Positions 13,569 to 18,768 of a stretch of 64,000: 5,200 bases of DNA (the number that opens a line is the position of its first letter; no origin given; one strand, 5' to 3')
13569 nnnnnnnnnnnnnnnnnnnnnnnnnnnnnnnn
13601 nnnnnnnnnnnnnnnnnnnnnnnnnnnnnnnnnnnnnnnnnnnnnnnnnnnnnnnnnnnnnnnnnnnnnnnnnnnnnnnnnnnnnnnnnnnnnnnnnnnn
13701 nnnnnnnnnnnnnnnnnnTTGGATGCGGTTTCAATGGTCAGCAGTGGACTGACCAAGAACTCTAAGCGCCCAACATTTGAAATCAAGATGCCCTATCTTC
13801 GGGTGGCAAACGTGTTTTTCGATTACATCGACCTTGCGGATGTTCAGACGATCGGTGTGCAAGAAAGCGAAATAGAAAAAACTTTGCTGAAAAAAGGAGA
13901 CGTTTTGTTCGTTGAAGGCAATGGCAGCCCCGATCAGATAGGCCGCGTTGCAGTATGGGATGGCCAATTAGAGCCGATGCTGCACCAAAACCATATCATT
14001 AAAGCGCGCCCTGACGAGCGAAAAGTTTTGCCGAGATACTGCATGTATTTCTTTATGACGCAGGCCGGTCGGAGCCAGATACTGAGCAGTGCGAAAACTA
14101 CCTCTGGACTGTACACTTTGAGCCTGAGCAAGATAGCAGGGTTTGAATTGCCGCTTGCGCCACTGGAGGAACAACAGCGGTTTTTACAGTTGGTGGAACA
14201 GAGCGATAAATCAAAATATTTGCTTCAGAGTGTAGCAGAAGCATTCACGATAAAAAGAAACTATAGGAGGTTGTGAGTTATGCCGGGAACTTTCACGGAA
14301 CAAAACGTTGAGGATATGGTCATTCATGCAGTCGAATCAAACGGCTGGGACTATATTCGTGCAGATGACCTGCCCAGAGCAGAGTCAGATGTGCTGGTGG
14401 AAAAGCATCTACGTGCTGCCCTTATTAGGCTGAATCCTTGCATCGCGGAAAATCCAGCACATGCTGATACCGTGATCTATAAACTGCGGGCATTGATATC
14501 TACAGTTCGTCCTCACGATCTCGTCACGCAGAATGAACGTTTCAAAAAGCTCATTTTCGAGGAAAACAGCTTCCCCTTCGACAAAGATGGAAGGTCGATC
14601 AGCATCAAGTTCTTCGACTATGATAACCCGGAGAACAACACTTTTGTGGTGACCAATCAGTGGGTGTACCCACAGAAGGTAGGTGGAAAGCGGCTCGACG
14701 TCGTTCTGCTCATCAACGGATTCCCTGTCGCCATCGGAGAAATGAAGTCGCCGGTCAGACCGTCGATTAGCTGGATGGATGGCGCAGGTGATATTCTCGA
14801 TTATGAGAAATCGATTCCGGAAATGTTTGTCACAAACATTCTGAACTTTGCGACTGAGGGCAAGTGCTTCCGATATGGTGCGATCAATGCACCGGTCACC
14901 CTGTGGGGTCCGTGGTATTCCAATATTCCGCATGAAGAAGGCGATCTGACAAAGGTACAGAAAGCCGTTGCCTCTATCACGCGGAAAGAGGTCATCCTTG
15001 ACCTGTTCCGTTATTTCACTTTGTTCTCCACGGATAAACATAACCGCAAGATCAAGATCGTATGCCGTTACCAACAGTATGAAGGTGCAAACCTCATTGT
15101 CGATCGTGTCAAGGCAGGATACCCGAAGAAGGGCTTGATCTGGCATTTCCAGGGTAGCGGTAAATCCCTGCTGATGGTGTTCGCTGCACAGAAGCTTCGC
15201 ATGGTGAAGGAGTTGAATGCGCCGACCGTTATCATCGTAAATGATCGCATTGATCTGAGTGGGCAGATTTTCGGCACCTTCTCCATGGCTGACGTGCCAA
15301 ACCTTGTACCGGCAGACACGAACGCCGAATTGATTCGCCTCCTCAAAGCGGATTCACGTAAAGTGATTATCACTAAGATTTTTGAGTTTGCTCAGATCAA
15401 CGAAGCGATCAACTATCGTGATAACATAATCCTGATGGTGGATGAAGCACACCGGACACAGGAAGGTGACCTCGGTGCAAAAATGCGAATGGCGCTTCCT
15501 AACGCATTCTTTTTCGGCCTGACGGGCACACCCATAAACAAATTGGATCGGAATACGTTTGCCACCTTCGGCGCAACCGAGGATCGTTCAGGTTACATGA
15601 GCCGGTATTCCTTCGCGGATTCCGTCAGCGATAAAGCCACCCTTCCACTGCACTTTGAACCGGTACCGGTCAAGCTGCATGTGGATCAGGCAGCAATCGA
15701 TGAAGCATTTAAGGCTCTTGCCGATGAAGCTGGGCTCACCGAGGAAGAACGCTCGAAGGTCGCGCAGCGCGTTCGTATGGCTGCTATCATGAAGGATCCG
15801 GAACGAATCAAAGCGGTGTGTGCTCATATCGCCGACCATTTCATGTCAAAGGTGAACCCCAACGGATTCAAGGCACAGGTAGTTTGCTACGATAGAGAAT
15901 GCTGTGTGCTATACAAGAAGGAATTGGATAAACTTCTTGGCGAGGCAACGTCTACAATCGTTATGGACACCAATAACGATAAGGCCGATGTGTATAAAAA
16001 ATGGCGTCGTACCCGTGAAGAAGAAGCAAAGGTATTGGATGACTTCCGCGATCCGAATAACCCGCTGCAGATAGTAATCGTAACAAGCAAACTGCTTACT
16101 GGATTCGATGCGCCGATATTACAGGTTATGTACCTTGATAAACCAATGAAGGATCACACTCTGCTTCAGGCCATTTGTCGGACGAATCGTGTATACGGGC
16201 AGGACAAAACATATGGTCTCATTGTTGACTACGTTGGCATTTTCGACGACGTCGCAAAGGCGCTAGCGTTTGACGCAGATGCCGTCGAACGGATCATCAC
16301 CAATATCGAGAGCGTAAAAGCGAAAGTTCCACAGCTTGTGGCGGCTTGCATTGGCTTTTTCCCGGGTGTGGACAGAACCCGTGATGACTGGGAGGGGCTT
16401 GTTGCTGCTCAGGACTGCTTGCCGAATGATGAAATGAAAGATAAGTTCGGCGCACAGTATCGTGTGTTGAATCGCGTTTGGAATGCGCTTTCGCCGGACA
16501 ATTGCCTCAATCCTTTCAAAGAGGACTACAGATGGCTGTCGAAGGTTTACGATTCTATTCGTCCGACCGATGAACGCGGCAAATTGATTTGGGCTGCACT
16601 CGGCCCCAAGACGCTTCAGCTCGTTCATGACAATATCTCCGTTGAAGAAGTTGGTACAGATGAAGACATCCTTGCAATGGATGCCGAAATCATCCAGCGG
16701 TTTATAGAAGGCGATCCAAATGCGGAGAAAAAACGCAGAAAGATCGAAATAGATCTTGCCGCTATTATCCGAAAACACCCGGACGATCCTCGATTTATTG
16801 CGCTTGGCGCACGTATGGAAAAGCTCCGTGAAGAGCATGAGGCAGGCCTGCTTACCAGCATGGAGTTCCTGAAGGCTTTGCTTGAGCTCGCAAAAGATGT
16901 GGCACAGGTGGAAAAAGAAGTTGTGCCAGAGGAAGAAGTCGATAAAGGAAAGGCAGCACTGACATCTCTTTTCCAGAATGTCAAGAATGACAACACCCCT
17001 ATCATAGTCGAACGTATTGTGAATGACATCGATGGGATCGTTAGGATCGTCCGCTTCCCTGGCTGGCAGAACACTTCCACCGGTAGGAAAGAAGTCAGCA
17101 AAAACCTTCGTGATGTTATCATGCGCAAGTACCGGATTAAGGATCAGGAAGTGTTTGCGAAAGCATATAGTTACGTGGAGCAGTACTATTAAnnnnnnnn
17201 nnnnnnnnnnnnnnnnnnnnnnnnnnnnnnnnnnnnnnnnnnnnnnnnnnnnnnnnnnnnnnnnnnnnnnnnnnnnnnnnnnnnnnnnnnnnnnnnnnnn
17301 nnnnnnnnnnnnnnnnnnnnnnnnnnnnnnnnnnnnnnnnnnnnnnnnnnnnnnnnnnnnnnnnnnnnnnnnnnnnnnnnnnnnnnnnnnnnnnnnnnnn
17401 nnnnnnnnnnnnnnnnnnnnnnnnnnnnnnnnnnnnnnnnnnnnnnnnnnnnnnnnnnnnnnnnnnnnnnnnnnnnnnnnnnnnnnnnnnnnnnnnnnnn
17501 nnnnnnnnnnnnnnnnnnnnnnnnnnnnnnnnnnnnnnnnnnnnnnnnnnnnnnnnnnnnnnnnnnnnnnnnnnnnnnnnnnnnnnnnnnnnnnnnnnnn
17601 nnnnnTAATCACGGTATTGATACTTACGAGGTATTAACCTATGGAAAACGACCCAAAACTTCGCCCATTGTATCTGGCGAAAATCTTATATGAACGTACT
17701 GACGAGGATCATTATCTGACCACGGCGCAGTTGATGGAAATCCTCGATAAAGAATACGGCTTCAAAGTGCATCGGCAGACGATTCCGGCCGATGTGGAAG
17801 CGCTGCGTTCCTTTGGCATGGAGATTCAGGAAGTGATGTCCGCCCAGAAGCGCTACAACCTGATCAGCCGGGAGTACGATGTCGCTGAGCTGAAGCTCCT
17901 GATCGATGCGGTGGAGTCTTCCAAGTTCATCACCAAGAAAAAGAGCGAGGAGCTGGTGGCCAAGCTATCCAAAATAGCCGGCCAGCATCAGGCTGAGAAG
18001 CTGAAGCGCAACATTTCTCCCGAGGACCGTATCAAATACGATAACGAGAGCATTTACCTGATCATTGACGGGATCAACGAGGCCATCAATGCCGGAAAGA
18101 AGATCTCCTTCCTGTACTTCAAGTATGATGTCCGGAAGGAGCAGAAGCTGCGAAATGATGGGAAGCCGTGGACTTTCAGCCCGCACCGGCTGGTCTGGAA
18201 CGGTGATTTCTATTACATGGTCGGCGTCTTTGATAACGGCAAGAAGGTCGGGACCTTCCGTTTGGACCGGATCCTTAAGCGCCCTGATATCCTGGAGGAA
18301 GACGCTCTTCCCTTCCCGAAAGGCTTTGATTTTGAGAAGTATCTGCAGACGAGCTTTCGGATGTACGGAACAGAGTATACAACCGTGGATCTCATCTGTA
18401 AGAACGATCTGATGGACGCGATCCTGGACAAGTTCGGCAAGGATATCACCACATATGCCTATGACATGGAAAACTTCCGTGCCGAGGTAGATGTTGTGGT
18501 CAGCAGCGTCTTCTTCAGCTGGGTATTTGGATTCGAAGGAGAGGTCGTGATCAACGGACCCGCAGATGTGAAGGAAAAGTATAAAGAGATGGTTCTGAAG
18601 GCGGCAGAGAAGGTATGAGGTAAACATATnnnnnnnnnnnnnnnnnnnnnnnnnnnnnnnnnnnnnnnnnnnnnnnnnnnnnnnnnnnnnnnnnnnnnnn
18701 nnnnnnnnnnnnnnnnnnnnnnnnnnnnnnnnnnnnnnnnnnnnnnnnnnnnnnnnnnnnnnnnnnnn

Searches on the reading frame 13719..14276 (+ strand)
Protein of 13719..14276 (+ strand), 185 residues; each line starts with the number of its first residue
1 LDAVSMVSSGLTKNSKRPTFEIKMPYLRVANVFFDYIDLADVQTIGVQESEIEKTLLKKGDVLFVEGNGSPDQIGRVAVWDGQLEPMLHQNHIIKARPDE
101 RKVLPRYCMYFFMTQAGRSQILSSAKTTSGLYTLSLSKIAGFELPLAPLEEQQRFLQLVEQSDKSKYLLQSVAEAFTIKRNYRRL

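Call 3: search_protein_families(library=pfam, proteins=[window:13719-14276:+], max_evalue=0.001)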
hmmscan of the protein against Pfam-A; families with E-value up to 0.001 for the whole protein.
window:13719-14276:+ (185 aa): 1 family
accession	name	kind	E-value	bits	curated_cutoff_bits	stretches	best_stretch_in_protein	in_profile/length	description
PF01420.25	Methylase_S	-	3.4e-08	34.3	22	1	8-164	16-154/168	Type I restriction modification DNA specificity domain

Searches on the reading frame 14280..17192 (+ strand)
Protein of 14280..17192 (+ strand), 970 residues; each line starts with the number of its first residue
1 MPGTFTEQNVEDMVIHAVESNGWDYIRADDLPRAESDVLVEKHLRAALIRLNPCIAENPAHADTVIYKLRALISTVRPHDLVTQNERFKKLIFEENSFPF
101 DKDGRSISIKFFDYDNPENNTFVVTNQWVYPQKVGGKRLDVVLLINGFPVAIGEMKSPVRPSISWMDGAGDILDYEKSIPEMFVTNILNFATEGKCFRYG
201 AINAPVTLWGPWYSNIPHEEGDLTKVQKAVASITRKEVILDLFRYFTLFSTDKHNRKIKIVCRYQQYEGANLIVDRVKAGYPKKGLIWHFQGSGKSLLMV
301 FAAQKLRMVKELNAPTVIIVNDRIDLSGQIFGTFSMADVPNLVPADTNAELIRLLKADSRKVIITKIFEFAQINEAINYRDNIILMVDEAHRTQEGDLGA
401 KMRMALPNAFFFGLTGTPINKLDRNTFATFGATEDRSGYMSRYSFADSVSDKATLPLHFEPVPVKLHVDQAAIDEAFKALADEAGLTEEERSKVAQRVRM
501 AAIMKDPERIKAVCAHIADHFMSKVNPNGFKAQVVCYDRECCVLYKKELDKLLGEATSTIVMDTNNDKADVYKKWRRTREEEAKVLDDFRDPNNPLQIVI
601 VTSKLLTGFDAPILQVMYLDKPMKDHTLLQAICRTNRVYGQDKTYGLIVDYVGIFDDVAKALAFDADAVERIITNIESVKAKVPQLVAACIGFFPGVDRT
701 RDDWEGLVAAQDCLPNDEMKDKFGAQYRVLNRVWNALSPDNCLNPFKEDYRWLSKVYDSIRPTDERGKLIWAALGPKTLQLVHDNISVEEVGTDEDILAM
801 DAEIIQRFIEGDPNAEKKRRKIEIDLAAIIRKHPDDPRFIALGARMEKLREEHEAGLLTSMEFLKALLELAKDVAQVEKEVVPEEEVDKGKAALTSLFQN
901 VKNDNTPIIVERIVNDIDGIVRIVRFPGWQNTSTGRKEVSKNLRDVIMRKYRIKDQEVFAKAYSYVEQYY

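Call 3: search_protein_families(library=pfam, proteins=[window:14280-17192:+], max_evalue=0.001)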
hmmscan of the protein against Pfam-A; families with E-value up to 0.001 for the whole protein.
window:14280-17192:+ (970 aa): 5 families
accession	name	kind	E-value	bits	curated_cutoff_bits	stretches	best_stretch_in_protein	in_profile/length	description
PF18766.7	SWI2_SNF2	-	1.9e-64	217.8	26.7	1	265-484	1-215/221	SWI2/SNF2 ATPase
PF04313.20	HSDR_N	-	1e-28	101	25.1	1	5-203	2-193/198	Type I restriction enzyme R protein N terminus (HSDR_N)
PF22679.2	T1R_D3-like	-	1.8e-24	87.4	27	1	563-651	81-156/158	Type I restriction enzyme subunit R domain 3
PF04851.21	ResIII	-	8.1e-14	52.3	22.5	1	261-419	3-163/164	Type III restriction enzyme, res subunit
PF00270.35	DEAD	-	0.00062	20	26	0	292-419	24-161/167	DEAD/DEAH box helicase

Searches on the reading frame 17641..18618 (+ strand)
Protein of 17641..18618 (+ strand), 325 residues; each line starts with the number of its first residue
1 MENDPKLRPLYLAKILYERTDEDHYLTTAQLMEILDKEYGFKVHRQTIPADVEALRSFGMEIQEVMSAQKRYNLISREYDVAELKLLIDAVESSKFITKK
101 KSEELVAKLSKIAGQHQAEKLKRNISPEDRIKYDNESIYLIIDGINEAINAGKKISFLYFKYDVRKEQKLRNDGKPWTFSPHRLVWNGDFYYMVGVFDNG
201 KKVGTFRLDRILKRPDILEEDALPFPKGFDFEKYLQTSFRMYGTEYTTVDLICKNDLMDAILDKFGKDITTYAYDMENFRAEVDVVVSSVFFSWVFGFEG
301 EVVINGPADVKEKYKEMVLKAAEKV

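Call 27: search_protein_families(library=padloc, proteins=[window:17641-18618:+], max_evalue=0.001)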
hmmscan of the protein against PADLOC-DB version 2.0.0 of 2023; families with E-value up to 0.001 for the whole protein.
window:17641-18618:+ (325 aa): 2 families
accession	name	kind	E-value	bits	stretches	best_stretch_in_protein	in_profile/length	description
PDLC01652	WYL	-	2.8e-24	84.3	1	138-321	16-161/162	"CAS-I,CAS-II,CAS-III,CAS-IV,CAS-V,CAS-VI; associated_signaling"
PDLC01457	WYL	-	3.1e-08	31.5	1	24-244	17-219/229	"CAS-I,CAS-II,CAS-III,CAS-IV,CAS-V,CAS-VI; associated_signaling"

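Call 28: search_protein_families(library=ncbifam, proteins=[window:17641-18618:+], max_evalue=0.001)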
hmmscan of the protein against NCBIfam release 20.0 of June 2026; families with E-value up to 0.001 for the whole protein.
window:17641-18618:+ (325 aa): 0 families
